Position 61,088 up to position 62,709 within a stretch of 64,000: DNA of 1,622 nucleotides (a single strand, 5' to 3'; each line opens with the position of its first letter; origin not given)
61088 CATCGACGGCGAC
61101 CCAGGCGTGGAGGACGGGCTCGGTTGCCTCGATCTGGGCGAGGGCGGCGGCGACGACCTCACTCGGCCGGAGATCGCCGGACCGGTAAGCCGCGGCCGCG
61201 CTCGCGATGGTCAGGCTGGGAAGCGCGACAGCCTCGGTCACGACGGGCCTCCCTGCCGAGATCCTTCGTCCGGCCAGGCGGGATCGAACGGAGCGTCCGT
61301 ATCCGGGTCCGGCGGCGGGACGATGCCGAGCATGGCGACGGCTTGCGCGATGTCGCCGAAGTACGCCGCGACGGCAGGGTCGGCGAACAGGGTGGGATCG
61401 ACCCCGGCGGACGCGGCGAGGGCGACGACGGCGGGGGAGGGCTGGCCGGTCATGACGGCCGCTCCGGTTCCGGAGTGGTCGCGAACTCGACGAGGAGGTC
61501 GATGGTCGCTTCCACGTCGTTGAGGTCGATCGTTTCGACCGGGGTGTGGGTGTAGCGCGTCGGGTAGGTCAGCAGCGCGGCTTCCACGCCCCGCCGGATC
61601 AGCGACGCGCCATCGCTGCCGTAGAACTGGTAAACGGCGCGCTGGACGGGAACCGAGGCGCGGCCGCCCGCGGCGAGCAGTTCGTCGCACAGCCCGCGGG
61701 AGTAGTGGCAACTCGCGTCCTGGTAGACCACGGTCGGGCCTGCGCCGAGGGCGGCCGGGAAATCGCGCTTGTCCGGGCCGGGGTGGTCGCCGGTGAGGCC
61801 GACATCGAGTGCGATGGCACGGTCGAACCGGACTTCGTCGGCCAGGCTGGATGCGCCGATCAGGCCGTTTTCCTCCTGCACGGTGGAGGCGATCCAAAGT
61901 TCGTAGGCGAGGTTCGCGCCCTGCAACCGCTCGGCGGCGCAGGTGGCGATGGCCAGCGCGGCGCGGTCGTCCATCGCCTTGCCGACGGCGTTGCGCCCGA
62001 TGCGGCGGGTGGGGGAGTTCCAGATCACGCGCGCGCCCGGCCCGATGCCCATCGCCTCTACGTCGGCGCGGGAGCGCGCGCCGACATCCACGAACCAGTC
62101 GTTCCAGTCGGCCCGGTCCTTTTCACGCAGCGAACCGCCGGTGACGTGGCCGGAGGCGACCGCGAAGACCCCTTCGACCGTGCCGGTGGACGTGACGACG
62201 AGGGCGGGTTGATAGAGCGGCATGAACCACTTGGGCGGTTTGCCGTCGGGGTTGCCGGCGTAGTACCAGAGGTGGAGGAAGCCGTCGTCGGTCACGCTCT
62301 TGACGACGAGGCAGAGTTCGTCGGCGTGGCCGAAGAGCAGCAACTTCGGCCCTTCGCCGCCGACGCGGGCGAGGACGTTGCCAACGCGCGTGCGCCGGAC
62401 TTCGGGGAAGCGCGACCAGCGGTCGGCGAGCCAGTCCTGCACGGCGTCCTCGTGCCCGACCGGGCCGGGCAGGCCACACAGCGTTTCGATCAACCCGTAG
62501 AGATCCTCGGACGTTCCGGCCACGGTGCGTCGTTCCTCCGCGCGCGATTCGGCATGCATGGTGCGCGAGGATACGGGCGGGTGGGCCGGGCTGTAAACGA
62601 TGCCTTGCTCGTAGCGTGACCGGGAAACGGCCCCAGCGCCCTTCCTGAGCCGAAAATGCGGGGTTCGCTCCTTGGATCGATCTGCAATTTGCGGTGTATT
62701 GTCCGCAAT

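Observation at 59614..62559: Four-gene, fully overlap-coupled operon: M42 peptidase, AtzG-like 71-aa protein, amidase, second 71-aa protein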

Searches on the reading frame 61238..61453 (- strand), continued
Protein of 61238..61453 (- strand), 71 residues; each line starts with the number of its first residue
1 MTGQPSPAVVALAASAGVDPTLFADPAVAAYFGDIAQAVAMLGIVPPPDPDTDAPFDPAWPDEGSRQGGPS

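Call 86: search_protein_families(library=pfam, proteins=[L073:1214-1651:+, L073:1-1212:+], max_evalue=0.001)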
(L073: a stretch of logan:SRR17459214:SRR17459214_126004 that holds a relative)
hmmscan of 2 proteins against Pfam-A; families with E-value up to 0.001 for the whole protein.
L073:1214-1651:+ (145 aa): 0 families

L073:1-1212:+ (403 aa): 4 families
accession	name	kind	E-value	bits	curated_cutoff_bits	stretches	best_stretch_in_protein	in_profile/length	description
PF07992.20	Pyr_redox_2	-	5.9e-33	115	26.1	1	2-282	39-291/291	Pyridine nucleotide-disulphide oxidoreductase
PF00070.33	Pyr_redox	-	1.2e-07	32.6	22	1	119-202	2-70/82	Pyridine nucleotide-disulphide oxidoreductase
PF22366.1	NDH2_C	-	3.3e-07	30.8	27.7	1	306-361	2-58/62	NDH2 C-terminal domain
PF01266.30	DAO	-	4.9e-07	30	27.9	1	171-234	148-217/353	FAD dependent oxidoreductase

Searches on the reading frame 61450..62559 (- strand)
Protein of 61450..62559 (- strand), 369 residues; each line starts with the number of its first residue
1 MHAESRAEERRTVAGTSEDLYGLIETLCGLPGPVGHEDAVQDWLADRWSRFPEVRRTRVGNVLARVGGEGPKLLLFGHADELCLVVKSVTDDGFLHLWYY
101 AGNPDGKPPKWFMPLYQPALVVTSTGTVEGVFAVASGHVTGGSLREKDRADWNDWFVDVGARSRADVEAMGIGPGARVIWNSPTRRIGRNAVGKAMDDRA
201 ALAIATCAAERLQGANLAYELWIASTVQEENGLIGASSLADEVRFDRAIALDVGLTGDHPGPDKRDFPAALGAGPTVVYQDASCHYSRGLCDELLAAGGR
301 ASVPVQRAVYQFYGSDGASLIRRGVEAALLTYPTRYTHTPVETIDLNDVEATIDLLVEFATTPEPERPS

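Call 5: search_protein_families(library=pfam, proteins=[window:61450-62559:-], max_evalue=1)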
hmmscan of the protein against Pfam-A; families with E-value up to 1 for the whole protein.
window:61450-62559:- (369 aa): 3 families
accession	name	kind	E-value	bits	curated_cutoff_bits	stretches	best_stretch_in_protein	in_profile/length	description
PF05343.19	Peptidase_M42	-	2.5e-63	214.3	23.2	1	60-355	1-292/292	M42 glutamyl aminopeptidase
PF01546.33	Peptidase_M20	-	5.8e-05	23.5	24.6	1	195-360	33-204/206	Peptidase family M20/M25/M40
PF04389.22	Peptidase_M28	-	0.00022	21.5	21.3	1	195-346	30-176/193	Peptidase family M28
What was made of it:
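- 61450..62559 (-): M42-family metallo-aminopeptidase, 369 aa. It is the first cistron and an accessory partner of the amidase pair. Pfam Peptidase_M42 at 2.5e-63, 214 bits against a 23.2-bit cut-off (call 5).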

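Call 6: search_protein_families(library=ncbifam, proteins=[window:61450-62559:-], max_evalue=1)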
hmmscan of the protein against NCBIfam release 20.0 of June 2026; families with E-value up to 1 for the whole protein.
window:61450-62559:- (369 aa): 12 families
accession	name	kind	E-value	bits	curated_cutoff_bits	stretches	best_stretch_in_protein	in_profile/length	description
NF007421.0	PRK09961.1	equivalog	1.1e-32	113.2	412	1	37-361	19-331/345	aminopeptidase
NF007367.0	PRK09864.1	equivalog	1e-29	103.5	569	1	23-363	5-341/356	aminopeptidase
NF040822.1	lys_aminopep_Arch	equivalog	1.7e-29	103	700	1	36-358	24-333/345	lysyl aminopeptidase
TIGR03107.1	glu_aminopep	equivalog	8.8e-19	67.6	469.7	1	24-358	4-336/350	glutamyl aminopeptidase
TIGR03106.1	trio_M42_hydro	equivalog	2e-18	66.4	397.75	1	24-363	9-342/343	osmoprotectant NAGGN system M42 family peptidase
TIGR01883.1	PepT-like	hypoth_equivalog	2.6e-05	23.4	274.25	1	196-253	99-158/361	peptidase T-like protein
NF003367.0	PRK04443.1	equivalog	0.00021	20.7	363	1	17-81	6-71/349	[LysW]-lysine hydrolase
TIGR01892.1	AcOrn-deacetyl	equivalog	0.0056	15.8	297.7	1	195-244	97-146/365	acetylornithine deacetylase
NF009555.0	PRK13004.1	equivalog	0.0057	15.6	321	1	15-81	12-80/399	YgeY family selenium metabolism-linked hydrolase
NF006399.0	PRK08651.1-2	equivalog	0.0095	15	381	0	314-361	354-402/405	succinyl-diaminopimelate desuccinylase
TIGR01910.1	DapE-ArgE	subfamily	0.065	12.4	217.6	1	195-245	103-155/373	ArgE/DapE family deacylase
TIGR01902.1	dapE-lys-deAc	subfamily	0.11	11.7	163.1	1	25-81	4-61/340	N-acetyl-ornithine/N-acetyl-lysine deacetylase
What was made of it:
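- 61450..62559 (-): No NCBIfam equivalog cut-off is met (call 6).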

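Call 54: list_cluster_members(proteins=[P0209, P0202, P0197, P0220, P0224, P0227, window:59617-59829:-, P0001, window:61453-62559:-])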
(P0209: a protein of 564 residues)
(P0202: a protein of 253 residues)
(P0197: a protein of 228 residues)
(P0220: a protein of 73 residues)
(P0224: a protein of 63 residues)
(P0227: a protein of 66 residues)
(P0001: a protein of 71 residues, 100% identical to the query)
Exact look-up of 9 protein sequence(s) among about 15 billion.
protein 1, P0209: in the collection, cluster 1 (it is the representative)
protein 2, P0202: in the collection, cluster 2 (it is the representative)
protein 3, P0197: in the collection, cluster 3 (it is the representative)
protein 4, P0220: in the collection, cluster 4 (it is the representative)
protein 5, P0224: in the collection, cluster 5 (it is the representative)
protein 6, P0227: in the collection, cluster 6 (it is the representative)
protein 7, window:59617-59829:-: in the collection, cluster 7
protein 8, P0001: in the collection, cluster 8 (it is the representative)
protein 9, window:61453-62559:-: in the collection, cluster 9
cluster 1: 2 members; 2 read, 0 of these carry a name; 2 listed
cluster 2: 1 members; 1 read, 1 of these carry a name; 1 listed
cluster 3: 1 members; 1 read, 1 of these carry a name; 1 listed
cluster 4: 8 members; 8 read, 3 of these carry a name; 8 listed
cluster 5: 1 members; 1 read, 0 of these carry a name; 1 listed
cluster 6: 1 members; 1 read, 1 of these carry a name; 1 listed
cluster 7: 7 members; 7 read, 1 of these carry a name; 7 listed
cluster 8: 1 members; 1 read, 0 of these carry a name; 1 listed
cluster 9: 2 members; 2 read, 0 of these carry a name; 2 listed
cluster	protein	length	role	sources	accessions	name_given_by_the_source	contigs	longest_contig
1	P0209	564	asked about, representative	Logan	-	-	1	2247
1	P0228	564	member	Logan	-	-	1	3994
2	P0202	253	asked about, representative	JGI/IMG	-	hypothetical protein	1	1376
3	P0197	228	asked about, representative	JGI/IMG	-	hypothetical protein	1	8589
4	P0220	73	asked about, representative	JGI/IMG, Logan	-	hypothetical protein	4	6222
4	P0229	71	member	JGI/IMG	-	hypothetical protein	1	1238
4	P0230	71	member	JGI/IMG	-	hypothetical protein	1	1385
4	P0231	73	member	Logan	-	-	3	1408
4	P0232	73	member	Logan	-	-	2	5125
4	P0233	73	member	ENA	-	-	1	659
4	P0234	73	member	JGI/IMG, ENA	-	-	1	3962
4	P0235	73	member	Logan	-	-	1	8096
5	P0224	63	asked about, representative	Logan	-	-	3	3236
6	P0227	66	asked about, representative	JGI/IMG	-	hypothetical protein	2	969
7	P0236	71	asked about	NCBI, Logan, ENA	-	-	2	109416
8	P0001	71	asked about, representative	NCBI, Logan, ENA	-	-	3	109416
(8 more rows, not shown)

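Call 86: search_protein_families(library=pfam, proteins=[L073:1214-1651:+, L073:1-1212:+], max_evalue=0.001)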
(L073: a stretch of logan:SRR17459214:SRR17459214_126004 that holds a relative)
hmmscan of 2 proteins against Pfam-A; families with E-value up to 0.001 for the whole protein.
L073:1214-1651:+ (145 aa): 0 families

L073:1-1212:+ (403 aa): 4 families
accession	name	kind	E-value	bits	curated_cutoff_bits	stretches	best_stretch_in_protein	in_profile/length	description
PF07992.20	Pyr_redox_2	-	5.9e-33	115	26.1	1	2-282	39-291/291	Pyridine nucleotide-disulphide oxidoreductase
PF00070.33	Pyr_redox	-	1.2e-07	32.6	22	1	119-202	2-70/82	Pyridine nucleotide-disulphide oxidoreductase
PF22366.1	NDH2_C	-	3.3e-07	30.8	27.7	1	306-361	2-58/62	NDH2 C-terminal domain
PF01266.30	DAO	-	4.9e-07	30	27.9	1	171-234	148-217/353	FAD dependent oxidoreductase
